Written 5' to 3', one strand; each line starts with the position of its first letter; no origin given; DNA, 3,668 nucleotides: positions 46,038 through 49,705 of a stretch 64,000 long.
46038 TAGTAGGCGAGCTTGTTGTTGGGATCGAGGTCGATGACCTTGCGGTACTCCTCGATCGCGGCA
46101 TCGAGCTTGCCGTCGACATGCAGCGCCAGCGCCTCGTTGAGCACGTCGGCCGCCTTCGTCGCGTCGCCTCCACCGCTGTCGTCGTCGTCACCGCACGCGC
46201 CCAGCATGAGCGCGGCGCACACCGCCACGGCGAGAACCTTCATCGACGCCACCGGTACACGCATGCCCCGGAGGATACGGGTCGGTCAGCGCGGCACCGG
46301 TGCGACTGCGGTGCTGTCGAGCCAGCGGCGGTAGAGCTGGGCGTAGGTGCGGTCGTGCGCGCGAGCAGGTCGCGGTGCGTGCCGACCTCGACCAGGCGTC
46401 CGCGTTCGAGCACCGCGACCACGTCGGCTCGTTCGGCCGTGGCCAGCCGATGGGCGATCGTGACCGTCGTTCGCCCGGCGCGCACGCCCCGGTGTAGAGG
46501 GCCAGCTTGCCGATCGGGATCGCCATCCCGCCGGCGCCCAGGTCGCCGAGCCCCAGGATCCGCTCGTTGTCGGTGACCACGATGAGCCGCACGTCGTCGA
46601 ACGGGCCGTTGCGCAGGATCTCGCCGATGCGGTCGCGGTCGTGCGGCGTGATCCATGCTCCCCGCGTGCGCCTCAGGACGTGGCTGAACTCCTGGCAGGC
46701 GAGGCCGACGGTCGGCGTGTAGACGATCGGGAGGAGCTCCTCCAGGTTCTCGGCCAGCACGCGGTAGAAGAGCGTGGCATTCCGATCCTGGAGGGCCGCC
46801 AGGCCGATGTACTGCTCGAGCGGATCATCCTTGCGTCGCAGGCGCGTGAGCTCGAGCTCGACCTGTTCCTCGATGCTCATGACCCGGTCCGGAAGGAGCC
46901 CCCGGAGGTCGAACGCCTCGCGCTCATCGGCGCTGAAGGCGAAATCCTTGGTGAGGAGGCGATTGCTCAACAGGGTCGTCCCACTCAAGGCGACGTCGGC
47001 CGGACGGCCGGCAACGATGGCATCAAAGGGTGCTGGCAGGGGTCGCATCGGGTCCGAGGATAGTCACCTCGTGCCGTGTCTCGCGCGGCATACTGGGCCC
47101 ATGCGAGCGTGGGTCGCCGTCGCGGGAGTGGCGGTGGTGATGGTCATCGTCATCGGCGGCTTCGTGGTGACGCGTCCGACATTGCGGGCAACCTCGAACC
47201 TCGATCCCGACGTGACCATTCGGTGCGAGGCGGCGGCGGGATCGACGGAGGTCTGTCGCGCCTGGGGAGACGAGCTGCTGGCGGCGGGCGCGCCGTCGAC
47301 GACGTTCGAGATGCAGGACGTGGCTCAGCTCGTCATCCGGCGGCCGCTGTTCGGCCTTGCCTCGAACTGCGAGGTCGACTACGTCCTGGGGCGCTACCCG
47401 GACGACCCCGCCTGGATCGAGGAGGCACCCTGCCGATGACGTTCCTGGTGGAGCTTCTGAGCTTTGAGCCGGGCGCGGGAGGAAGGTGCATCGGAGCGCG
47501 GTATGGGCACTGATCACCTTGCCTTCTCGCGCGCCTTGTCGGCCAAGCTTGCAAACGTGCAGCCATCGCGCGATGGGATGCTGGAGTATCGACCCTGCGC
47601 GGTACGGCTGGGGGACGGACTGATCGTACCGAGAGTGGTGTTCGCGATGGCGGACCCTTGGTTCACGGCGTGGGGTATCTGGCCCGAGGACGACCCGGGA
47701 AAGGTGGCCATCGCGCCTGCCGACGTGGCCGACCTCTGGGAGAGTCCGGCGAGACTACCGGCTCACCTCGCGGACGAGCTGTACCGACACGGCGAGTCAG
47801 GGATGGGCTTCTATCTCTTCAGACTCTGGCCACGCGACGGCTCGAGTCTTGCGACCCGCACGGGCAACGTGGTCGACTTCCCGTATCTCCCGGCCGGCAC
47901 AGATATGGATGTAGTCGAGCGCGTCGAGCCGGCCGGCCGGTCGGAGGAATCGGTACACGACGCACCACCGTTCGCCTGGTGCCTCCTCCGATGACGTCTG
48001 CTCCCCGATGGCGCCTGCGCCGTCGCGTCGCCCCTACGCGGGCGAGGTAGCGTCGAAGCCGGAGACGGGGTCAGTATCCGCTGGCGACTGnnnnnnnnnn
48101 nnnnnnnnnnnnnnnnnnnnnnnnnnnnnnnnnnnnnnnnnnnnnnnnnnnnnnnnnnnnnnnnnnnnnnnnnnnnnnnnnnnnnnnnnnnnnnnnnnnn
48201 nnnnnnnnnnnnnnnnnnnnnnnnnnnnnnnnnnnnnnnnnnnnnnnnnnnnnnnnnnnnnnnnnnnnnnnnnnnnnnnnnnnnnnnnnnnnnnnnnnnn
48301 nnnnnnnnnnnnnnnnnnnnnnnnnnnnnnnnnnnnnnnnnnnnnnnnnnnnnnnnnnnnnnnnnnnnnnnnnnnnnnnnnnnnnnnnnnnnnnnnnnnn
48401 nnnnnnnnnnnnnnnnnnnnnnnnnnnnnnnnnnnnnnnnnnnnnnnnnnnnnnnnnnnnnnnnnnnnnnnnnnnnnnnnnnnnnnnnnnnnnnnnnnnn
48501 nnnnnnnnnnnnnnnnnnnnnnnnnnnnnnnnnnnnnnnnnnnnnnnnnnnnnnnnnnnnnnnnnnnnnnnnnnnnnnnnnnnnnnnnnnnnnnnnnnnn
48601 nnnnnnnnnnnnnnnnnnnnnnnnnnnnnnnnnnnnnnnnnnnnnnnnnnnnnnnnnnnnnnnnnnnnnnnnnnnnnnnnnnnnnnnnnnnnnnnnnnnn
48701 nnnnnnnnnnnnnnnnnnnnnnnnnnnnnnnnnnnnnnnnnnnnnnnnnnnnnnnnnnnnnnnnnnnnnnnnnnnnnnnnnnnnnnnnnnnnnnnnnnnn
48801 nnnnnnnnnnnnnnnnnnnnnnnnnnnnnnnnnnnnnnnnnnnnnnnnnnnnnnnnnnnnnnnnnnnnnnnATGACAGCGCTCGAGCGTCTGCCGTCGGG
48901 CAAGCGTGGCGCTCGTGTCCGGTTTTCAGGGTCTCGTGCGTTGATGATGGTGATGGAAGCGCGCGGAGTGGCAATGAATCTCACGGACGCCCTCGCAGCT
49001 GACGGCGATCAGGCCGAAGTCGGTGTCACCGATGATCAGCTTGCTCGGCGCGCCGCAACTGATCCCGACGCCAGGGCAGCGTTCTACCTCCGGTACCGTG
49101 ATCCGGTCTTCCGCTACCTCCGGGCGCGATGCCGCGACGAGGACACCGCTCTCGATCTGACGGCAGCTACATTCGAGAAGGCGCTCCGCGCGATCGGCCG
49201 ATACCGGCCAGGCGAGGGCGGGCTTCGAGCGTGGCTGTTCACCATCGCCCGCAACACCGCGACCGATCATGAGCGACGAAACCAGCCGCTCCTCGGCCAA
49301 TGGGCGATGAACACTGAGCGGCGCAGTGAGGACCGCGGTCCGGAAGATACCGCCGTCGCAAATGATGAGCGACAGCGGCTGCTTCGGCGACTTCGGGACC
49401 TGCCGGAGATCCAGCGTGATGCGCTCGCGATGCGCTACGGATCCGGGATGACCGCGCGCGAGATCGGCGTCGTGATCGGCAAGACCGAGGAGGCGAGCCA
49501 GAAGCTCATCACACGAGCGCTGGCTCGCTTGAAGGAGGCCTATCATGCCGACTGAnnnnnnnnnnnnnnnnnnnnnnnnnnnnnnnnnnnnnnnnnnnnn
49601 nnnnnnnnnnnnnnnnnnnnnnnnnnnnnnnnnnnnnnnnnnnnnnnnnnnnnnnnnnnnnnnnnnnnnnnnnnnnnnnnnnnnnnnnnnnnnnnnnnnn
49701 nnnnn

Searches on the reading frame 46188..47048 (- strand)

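Call 80: search_protein_families(library=pfam, proteins=[window:46188-47048:-], max_evalue=0.001)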
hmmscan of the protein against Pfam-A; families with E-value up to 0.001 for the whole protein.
window:46188-47048:- (286 aa): 1 family
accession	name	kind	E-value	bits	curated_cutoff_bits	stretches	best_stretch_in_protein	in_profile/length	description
PF00390.24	malic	-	2.4e-36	125.7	23.1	1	87-188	1-102/182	Malic enzyme, N-terminal domain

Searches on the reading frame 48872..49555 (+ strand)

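Call 80: search_protein_families(library=pfam, proteins=[window:48872-49555:+], max_evalue=0.001)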
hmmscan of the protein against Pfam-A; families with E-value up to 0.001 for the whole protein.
window:48872-49555:+ (227 aa): 3 families
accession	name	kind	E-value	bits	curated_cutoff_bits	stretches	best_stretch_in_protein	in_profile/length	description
PF04542.20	Sigma70_r2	-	2.9e-16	59.5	24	1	72-138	2-69/71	Sigma-70 region 2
PF08281.18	Sigma70_r4_2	-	1.9e-09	37.5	25.7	1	167-220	1-54/54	Sigma-70, region 4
PF04545.22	Sigma70_r4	-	3.1e-08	33.4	24.1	1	174-222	2-50/50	Sigma-70, region 4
